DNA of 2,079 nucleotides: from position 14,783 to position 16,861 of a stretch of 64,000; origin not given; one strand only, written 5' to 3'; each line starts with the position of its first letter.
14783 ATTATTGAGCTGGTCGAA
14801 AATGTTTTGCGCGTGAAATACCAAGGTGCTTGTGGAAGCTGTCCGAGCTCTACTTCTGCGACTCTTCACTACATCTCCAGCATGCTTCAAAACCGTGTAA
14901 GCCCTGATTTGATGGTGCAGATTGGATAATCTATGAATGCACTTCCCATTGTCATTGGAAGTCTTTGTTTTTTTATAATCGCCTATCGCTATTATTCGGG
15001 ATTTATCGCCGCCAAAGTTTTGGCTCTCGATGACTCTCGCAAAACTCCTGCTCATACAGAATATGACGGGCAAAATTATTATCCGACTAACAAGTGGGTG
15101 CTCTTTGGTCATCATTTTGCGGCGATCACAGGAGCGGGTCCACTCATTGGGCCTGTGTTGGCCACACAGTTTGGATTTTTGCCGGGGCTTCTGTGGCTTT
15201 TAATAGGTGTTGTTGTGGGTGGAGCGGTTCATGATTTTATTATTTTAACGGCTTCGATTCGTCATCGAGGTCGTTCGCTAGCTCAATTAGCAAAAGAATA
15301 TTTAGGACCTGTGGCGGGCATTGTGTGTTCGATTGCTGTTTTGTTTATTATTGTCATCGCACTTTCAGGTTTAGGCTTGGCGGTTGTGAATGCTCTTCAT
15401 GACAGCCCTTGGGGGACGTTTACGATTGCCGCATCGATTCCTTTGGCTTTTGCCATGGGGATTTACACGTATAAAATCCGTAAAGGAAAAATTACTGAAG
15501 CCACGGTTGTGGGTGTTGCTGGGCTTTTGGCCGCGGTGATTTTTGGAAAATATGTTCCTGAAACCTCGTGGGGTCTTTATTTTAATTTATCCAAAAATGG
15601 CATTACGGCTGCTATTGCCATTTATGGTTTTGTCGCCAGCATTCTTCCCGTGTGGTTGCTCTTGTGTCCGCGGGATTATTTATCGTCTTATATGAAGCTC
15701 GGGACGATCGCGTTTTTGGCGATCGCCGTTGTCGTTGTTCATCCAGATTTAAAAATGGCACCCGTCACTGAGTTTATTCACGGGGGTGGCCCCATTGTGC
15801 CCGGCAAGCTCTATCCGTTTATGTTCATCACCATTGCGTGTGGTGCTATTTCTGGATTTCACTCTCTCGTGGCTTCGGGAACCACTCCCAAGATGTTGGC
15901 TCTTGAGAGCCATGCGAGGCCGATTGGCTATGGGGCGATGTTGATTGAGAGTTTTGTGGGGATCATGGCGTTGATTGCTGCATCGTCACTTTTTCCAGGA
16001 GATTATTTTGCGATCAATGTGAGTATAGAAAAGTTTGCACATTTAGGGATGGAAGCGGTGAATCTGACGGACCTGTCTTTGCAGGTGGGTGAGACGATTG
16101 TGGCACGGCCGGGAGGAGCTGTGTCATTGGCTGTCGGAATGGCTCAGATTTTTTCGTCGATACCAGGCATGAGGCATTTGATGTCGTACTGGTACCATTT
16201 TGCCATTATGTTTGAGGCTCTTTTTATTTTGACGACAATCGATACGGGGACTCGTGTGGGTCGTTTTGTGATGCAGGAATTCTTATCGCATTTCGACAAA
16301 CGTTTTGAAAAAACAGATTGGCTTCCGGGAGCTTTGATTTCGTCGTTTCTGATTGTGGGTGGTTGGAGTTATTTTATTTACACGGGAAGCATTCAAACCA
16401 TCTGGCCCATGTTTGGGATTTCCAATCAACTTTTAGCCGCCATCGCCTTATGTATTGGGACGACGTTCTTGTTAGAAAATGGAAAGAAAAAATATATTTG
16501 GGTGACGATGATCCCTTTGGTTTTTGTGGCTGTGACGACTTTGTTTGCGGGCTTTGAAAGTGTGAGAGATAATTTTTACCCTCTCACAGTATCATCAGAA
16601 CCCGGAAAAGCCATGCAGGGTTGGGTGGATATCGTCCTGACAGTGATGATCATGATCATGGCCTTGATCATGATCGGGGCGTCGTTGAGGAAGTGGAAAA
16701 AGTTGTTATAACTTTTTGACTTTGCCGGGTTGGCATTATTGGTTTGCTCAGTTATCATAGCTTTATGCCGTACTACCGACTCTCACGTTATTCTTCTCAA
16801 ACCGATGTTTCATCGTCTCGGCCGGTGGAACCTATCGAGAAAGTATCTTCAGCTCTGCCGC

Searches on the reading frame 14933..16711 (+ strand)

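Call 66: search_protein_families(library=ncbifam, proteins=[window:14933-16711:+], max_evalue=1e-10)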
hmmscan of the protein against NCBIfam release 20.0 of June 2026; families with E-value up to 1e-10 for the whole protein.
window:14933-16711:+ (592 aa): 1 family
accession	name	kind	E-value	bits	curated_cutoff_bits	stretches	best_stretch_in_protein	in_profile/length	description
NF011590.0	PRK15015.1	equivalog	1.8e-180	601.8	1188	1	1-542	32-599/701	pyruvate/proton symporter CstA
